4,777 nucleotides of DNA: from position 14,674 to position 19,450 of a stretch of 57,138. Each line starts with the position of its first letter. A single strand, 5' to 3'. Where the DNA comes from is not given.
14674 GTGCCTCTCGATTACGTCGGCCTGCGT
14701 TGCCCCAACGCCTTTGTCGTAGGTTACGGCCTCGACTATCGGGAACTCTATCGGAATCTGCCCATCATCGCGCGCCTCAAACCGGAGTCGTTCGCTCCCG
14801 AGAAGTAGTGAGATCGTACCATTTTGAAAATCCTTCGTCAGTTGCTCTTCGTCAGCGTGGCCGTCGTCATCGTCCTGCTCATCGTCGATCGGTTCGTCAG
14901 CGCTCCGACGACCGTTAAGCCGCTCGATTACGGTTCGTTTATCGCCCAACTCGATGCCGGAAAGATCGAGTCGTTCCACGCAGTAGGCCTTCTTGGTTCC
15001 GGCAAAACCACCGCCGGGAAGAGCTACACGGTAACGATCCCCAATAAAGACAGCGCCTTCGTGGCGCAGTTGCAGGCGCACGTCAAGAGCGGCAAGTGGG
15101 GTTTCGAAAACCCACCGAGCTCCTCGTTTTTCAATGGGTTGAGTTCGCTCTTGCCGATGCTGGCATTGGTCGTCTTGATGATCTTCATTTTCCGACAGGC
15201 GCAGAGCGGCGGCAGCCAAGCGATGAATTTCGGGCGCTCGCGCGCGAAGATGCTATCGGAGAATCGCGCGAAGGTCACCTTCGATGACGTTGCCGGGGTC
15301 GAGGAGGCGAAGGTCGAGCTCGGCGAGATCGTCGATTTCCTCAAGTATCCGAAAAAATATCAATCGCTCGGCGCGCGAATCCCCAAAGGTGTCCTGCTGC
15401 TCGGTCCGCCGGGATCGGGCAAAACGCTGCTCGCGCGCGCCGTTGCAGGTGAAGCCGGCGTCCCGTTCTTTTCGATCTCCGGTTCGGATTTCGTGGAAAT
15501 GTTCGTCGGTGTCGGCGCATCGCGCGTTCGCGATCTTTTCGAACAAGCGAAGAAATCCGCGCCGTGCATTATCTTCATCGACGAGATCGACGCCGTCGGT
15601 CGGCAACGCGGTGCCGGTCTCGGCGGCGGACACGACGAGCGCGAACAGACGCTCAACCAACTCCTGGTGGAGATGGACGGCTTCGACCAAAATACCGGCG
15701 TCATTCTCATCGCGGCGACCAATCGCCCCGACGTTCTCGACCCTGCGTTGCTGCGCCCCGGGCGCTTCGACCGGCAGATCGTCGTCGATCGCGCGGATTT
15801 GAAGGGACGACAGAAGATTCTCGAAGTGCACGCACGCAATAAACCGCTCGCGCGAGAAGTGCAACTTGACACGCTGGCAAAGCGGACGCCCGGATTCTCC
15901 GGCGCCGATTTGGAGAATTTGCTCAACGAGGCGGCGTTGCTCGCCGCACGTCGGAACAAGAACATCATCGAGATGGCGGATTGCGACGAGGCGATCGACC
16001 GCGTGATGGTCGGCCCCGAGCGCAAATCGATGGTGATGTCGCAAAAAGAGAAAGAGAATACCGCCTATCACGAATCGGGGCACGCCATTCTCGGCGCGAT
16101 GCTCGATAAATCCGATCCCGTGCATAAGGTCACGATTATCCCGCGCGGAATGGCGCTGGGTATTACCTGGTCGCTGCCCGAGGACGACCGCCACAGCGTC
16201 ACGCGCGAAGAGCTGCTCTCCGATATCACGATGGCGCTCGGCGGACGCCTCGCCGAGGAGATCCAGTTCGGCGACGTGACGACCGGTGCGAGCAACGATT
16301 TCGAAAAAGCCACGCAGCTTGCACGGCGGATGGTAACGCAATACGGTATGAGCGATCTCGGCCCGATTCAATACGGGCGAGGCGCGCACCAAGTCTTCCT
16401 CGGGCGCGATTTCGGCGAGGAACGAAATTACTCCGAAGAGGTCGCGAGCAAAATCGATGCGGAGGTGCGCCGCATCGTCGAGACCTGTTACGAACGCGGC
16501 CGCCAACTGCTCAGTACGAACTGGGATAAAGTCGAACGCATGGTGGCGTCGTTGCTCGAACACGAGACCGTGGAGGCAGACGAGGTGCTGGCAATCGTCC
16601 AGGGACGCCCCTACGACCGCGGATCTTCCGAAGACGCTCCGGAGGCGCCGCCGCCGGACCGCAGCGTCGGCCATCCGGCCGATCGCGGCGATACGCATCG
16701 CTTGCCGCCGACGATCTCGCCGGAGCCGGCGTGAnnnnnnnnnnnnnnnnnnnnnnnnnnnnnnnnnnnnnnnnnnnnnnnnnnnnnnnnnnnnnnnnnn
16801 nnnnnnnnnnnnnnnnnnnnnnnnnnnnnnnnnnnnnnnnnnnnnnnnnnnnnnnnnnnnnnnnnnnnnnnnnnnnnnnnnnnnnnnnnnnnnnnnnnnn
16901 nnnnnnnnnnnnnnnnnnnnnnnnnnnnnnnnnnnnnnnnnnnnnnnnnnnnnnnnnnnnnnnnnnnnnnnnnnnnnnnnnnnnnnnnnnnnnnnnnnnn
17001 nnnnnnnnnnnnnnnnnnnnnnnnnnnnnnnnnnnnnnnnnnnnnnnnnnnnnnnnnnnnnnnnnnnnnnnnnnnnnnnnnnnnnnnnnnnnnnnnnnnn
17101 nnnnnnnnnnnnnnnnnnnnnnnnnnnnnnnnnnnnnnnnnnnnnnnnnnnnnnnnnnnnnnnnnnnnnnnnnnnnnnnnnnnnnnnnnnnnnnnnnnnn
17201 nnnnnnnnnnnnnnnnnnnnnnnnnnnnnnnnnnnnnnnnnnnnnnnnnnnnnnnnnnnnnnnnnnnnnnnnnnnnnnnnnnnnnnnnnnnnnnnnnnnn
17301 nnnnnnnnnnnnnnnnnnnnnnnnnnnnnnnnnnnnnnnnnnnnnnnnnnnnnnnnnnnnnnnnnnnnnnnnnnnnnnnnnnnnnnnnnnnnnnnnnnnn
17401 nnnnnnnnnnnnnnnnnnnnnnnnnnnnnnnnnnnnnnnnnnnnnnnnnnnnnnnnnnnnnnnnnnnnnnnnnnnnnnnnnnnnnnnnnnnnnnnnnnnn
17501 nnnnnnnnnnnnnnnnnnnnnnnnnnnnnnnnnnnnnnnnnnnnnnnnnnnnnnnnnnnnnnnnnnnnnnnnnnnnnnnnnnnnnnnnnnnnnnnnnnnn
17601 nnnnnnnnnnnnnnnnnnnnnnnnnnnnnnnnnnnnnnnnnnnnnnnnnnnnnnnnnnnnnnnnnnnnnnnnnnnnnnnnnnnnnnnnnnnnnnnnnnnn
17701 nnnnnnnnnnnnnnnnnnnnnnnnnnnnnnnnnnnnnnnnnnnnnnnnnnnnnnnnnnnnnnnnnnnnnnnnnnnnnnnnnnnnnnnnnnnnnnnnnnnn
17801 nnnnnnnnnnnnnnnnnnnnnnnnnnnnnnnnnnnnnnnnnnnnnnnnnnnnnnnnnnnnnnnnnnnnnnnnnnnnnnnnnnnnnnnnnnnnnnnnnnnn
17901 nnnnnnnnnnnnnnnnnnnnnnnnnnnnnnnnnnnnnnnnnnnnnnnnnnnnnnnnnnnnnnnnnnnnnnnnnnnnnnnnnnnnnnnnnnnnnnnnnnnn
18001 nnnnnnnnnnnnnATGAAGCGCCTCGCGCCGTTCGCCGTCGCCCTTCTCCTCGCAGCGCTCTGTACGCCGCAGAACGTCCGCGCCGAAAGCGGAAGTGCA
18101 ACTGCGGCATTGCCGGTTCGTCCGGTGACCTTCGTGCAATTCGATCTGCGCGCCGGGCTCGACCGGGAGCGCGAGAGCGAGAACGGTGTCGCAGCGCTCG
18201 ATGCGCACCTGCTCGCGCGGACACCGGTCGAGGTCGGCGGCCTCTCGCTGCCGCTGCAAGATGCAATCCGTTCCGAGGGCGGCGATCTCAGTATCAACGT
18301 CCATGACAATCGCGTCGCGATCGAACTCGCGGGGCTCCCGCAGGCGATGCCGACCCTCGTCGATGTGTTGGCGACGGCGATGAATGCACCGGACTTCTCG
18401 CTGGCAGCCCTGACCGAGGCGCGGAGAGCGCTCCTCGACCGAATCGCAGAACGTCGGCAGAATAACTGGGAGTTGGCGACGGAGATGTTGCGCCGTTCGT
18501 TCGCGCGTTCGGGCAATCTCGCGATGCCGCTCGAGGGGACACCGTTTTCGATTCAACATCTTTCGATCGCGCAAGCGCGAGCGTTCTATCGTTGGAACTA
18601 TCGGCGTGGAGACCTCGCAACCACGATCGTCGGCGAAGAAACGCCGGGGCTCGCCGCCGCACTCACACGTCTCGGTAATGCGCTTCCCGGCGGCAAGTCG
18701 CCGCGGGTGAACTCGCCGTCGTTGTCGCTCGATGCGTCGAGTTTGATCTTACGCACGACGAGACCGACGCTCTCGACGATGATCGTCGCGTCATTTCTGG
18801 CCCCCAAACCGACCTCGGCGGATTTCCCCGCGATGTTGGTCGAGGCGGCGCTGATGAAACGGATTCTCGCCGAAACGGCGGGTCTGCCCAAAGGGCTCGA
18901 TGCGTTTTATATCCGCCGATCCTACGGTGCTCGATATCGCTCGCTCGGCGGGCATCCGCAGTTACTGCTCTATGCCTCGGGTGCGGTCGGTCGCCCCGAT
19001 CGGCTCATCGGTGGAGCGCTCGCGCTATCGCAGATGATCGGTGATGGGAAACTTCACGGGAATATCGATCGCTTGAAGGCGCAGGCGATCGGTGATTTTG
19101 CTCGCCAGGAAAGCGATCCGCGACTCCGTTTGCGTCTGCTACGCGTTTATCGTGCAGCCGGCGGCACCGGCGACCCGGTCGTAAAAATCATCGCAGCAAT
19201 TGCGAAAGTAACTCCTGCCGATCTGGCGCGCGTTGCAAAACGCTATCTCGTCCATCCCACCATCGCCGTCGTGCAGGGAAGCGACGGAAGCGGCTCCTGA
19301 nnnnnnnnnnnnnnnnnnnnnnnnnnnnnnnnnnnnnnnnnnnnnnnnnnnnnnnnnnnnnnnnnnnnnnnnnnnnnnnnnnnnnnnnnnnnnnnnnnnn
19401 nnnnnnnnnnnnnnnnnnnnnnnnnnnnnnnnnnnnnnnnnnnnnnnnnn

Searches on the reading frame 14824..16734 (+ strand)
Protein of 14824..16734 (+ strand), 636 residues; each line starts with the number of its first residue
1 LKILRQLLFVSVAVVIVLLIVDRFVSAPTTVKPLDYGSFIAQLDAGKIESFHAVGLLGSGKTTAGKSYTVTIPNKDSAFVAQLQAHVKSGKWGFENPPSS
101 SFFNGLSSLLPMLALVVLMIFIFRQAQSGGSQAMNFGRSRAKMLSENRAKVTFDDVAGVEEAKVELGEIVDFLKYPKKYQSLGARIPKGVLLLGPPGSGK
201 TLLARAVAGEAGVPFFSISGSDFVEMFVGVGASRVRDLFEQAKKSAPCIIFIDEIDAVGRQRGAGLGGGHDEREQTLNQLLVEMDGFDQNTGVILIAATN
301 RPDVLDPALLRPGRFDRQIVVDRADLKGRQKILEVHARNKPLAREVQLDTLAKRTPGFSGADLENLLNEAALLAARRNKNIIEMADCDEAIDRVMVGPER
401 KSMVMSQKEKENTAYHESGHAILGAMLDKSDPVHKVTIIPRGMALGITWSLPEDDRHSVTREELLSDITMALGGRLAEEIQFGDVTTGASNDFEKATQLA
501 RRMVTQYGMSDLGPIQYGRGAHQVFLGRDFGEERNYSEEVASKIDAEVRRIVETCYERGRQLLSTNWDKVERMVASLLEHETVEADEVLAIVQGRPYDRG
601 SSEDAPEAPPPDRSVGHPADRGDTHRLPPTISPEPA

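Call 97: search_protein_families(library=pfam, proteins=[window:14824-16734:+], max_evalue=0.00001)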
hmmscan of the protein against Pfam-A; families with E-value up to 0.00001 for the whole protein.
window:14824-16734:+ (636 aa): 6 families
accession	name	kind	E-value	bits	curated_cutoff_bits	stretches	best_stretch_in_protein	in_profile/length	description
PF01434.24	Peptidase_M41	-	6.8e-75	251.6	29.9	1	403-589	1-189/191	Peptidase family M41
PF00004.35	AAA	-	4.6e-48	163.4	21.2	1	190-322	1-130/131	ATPase family associated with various cellular activities (AAA)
PF17862.7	AAA_lid_3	-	3.5e-16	58.9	27.2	1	346-389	2-45/45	AAA+ lid domain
PF06480.20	FtsH_ext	-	2.1e-08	34.7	25.5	1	7-98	2-102/103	FtsH Extracellular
PF07728.20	AAA_5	-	1.9e-06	28.4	22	1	189-311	1-137/139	AAA domain (dynein-related subfamily)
PF13401.12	AAA_22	-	3.1e-06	28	27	0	190-222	8-45/130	AAA domain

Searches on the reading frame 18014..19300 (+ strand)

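Call 97: search_protein_families(library=pfam, proteins=[window:18014-19300:+], max_evalue=0.00001)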
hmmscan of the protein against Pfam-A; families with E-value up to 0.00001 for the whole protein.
window:18014-19300:+ (428 aa): 1 family
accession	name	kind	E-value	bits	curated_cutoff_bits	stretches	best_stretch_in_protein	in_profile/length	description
PF00675.25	Peptidase_M16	-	8.4e-06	26.2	22.3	0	45-176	19-148/149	Insulinase (Peptidase family M16)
